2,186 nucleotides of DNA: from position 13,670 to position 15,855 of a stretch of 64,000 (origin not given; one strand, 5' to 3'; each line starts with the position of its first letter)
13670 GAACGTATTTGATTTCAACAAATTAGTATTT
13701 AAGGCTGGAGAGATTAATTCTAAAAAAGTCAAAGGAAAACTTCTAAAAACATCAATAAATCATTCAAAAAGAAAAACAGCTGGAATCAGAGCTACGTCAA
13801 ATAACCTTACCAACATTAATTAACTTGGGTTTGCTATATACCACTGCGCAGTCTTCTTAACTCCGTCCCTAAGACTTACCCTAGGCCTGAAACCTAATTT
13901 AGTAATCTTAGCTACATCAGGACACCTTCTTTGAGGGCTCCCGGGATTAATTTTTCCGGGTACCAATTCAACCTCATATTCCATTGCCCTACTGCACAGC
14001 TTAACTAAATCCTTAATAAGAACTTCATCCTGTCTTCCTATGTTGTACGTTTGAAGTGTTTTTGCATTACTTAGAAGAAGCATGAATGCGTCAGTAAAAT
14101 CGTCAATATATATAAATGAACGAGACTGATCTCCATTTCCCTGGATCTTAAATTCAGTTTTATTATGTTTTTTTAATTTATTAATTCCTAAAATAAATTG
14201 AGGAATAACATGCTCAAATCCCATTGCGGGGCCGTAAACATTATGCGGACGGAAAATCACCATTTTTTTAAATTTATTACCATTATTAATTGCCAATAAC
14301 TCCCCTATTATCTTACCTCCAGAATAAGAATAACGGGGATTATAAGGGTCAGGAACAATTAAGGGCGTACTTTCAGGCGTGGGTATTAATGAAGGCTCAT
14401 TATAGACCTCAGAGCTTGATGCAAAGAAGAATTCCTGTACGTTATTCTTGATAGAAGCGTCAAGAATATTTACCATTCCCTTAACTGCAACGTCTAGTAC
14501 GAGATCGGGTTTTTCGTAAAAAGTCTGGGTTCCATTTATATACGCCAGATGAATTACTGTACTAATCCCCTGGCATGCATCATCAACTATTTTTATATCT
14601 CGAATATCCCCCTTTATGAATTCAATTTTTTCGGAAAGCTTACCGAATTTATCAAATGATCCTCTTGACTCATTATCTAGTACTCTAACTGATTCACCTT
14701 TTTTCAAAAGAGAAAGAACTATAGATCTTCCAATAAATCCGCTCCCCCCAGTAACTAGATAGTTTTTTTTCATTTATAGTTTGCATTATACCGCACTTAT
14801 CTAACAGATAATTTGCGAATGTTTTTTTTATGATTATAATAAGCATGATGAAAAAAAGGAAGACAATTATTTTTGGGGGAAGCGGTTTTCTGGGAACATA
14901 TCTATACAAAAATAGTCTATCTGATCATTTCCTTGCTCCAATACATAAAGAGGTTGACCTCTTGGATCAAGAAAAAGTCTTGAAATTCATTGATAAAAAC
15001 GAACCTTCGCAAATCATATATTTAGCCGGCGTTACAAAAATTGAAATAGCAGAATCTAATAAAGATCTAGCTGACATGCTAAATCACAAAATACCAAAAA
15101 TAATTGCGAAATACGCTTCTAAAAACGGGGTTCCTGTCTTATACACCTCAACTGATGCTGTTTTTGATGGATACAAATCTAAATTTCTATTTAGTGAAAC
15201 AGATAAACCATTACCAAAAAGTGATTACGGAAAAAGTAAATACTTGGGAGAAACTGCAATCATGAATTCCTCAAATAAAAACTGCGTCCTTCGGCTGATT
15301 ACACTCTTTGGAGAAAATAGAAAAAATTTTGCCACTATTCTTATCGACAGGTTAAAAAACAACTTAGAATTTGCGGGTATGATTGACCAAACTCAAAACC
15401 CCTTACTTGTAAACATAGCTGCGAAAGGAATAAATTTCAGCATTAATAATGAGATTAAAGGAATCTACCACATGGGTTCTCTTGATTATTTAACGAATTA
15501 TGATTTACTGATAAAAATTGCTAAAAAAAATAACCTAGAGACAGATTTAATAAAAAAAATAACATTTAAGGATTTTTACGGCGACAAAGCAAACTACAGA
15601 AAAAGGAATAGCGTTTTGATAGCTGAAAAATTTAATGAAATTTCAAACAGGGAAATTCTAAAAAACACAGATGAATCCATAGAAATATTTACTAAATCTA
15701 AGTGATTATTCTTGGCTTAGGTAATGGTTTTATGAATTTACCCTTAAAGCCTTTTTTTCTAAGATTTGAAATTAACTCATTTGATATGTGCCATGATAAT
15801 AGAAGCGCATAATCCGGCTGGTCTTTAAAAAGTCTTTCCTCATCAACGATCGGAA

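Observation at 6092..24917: Four paralogous TcaB9/TylC3-type sugar C-methyltransferases in one surface-glycan locus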

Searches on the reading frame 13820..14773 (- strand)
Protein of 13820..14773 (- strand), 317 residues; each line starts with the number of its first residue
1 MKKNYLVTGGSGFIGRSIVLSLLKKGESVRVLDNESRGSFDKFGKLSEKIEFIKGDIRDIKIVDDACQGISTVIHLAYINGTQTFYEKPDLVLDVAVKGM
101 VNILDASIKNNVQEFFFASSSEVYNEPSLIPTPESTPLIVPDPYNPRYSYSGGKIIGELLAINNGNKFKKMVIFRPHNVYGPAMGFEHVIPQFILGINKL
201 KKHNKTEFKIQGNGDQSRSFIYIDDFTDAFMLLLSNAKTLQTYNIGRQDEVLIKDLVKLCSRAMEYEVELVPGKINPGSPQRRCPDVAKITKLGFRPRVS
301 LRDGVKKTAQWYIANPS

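Call 5: search_protein_families(library=pfam, proteins=[window:13820-14773:-])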
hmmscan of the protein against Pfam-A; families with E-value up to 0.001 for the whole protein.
window:13820-14773:- (317 aa): 10 families
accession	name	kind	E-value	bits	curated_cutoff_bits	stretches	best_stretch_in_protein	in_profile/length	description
PF01370.27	Epimerase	-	2.3e-46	158.6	20.9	1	6-246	2-240/240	NAD dependent epimerase/dehydratase family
PF16363.11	GDP_Man_Dehyd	-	8.8e-41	140.9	27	1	6-308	1-332/332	GDP-mannose 4,6 dehydratase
PF01073.25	3Beta_HSD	-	8.1e-28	97.7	22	1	6-233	1-228/280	3-beta hydroxysteroid dehydrogenase/isomerase family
PF13460.12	NAD_binding_10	-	5.2e-09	36.7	27.2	1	9-126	1-104/184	NAD(P)H-binding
PF07993.18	NAD_binding_4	-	4.1e-08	33.1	20.1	1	7-182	1-211/258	Male sterility protein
PF02719.21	Polysacc_synt_2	-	1.5e-07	31.3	20.2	1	6-120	2-128/293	Polysaccharide biosynthesis protein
PF05368.20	NmrA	-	3.1e-07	30.7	27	1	1-120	1-107/298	NmrA-like family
PF00106.31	adh_short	-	1.8e-05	24.8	26.6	1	4-70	2-71/195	short chain dehydrogenase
PF08659.16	KR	-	2.9e-05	24.5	22.6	1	5-121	3-137/180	KR domain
PF04321.23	RmlD_sub_bind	-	0.00016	21.3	27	1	5-182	3-154/287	RmlD substrate binding domain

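Call 10: search_protein_families(library=ncbifam, proteins=[window:13820-14773:-])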
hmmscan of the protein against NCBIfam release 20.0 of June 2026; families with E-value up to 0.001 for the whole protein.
window:13820-14773:- (317 aa): 34 families (the best 25 are shown)
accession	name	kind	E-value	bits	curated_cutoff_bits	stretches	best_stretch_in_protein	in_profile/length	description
TIGR04180.1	EDH_00030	hypoth_equivalog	3e-40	138.1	475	1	6-272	2-264/297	NAD-dependent 4,6-dehydratase LegB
TIGR01181.1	dTDP_gluc_dehyt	equivalog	8.3e-40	136.8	365.1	1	5-315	2-314/321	dTDP-glucose 4,6-dehydratase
TIGR01179.1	galE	equivalog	1.9e-30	105.8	262.3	1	6-314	3-327/332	UDP-glucose 4-epimerase GalE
NF047922.1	GDPFucSynFcl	equivalog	4.2e-29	102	500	1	100-315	85-304/308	GDP-L-fucose synthase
TIGR02197.1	heptose_epim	equivalog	7.9e-25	87.7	274.6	1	6-314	2-315/316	ADP-glyceromanno-heptose 6-epimerase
NF011728.1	PRK15181.1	equivalog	1e-20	74.1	760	1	3-315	16-340/348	Vi polysaccharide biosynthesis UDP-N-acetylglucosaminuronic acid C-4 epimerase TviC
NF007956.0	PRK10675.1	subfamily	3.5e-19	69.1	394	1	5-176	3-180/338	UDP-glucose 4-epimerase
NF007490.0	PRK10084.1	subfamily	4.4e-19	68.7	649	1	5-315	3-337/361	dTDP-glucose 4,6-dehydratase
NF007582.0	PRK10217.1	equivalog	3.5e-18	65.8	698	1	3-316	2-335/355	dTDP-glucose 4,6-dehydratase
NF042422.1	oxyalk_red_OleD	equivalog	4.1e-18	65.8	580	1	5-234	3-215/329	2-alkyl-3-oxoalkanoate reductase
NF042423.1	oxyalk_red_Shew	equivalog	7.6e-18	64.7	580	1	4-232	10-219/331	2-alkyl-3-oxoalkanoate reductase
NF008872.0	PRK11908.1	equivalog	8.9e-17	61.1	294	1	3-312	2-335/349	bifunctional UDP-4-keto-pentose/UDP-xylose synthase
TIGR03466.1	HpnA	hypoth_equivalog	1.6e-16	60.1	367.65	1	5-125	3-118/327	hopanoid-associated sugar epimerase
NF041293.1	G6PDh_Azf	equivalog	1.1e-11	44.6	400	1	1-123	1-118/252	NAD-dependent glucose-6-phosphate dehydrogenase Azf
TIGR03589.1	PseB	equivalog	2.5e-11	43.1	407.75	1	2-116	4-121/324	UDP-N-acetylglucosamine 4,6-dehydratase (inverting)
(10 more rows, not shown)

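Call 38: search_solved_structures(query=window:13820-14773:-, max_evalue=1e-15, show_alignments=2)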
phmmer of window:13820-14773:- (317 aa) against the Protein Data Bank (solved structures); distinct sequences matched with E-value up to 1e-15: 53.
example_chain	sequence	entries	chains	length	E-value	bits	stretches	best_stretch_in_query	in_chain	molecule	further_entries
8rdg_A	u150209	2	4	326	3.2e-37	131.6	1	5-310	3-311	SDR family NAD(P)-dependent oxidoreductase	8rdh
8rdi_A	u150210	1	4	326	1.1e-36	129.8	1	5-310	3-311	SDR family NAD(P)-dependent oxidoreductase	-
8vr2_A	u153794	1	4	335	7.2e-30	107.4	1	3-315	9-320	NAD-dependent epimerase/dehydratase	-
3ehe_A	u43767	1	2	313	1.1e-27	100.3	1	6-307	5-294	UDP-glucose 4-epimerase (GalE-1)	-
2hun_A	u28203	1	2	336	1.7e-26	96.3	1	5-315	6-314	336aa long hypothetical dTDP-glucose 4,6-dehydratase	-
4zrm_A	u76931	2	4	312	6.7e-25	91.1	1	3-312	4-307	UDP-glucose 4-epimerase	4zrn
6bwl_A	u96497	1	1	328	4e-24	88.6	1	5-312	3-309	Pal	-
3icp_A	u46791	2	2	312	1.9e-23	86.3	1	6-310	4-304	NAD-dependent epimerase/dehydratase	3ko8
7ys8_A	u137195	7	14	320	2.2e-23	86.1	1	5-312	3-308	UDP-glucose 4-epimerase | UDP-glucose 4-epimerase along with EC 5.1.3.2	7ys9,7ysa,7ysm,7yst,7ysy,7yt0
6wjb_A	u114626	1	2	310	5.4e-23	84.9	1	4-266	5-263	NAD-dependent epimerase/dehydratase family protein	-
4lk3_A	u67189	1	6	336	3.7e-22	82.1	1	2-312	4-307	UDP-glucuronic acid decarboxylase 1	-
6wj9_A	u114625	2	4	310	5.1e-22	81.7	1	4-266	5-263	NAD-dependent epimerase/dehydratase family protein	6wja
2p5u_A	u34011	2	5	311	5.1e-22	81.7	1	5-310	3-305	UDP-glucose 4-epimerase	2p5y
4gll_A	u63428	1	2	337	6.9e-22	81.2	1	2-312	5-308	UDP-glucuronic acid decarboxylase 1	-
4m55_A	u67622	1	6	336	7e-22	81.2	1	2-312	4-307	UDP-glucuronic acid decarboxylase 1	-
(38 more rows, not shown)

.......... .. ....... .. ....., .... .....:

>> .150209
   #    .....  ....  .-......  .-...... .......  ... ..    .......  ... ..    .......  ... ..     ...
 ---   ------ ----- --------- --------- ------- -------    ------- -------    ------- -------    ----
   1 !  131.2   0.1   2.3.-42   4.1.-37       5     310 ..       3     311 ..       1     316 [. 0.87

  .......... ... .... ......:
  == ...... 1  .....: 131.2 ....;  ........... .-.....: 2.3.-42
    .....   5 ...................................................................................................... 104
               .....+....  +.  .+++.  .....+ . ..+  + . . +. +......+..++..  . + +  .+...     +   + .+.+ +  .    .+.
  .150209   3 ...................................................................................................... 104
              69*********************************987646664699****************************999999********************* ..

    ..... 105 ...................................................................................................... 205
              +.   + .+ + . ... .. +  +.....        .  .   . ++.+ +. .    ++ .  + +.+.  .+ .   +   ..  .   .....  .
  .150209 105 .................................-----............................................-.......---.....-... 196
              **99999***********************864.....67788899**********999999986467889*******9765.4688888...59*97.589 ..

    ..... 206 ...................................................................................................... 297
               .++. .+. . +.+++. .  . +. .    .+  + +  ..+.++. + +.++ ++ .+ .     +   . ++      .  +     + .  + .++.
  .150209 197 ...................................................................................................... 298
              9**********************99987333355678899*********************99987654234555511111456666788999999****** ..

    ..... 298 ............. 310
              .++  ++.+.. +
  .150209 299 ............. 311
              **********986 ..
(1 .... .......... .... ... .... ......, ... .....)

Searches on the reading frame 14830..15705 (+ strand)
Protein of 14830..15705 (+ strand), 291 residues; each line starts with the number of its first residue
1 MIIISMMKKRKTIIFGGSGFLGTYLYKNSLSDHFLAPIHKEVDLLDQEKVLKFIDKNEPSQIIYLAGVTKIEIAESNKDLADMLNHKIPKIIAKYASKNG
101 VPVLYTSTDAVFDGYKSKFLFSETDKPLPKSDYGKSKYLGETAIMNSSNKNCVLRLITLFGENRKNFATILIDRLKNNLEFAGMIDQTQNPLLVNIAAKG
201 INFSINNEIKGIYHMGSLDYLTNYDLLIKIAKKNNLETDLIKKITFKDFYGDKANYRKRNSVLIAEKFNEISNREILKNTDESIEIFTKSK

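Call 5: search_protein_families(library=pfam, proteins=[window:14830-15705:+])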
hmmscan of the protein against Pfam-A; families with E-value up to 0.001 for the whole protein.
window:14830-15705:+ (291 aa): 4 families
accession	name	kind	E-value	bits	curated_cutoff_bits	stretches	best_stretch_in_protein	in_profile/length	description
PF04321.23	RmlD_sub_bind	-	3.7e-49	167.8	27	1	11-272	2-267/287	RmlD substrate binding domain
PF01370.27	Epimerase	-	1.6e-16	60.9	20.9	1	13-178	2-192/240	NAD dependent epimerase/dehydratase family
PF01073.25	3Beta_HSD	-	2.1e-09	37.3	22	1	41-184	51-206/280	3-beta hydroxysteroid dehydrogenase/isomerase family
PF16363.11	GDP_Man_Dehyd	-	1.4e-06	28.4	27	1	41-149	58-169/332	GDP-mannose 4,6 dehydratase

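Call 10: search_protein_families(library=ncbifam, proteins=[window:14830-15705:+])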
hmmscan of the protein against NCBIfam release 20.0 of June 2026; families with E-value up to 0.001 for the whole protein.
window:14830-15705:+ (291 aa): 5 families
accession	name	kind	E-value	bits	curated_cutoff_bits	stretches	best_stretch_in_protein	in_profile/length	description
TIGR01214.1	rmlD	equivalog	4.9e-42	144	224.05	1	12-273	2-268/285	dTDP-4-dehydrorhamnose reductase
NF007440.0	PRK09987.1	equivalog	9.5e-21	74.3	308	1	43-270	39-273/299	dTDP-4-dehydrorhamnose reductase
TIGR02197.1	heptose_epim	equivalog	9.1e-07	28.3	274.6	1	42-163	47-174/316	ADP-glyceromanno-heptose 6-epimerase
TIGR01179.1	galE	equivalog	2.5e-06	26.5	262.3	1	41-157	53-169/332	UDP-glucose 4-epimerase GalE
NF043036.1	ErythonDh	equivalog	3.3e-06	26.5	325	1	41-151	58-167/321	D-erythronate dehydrogenase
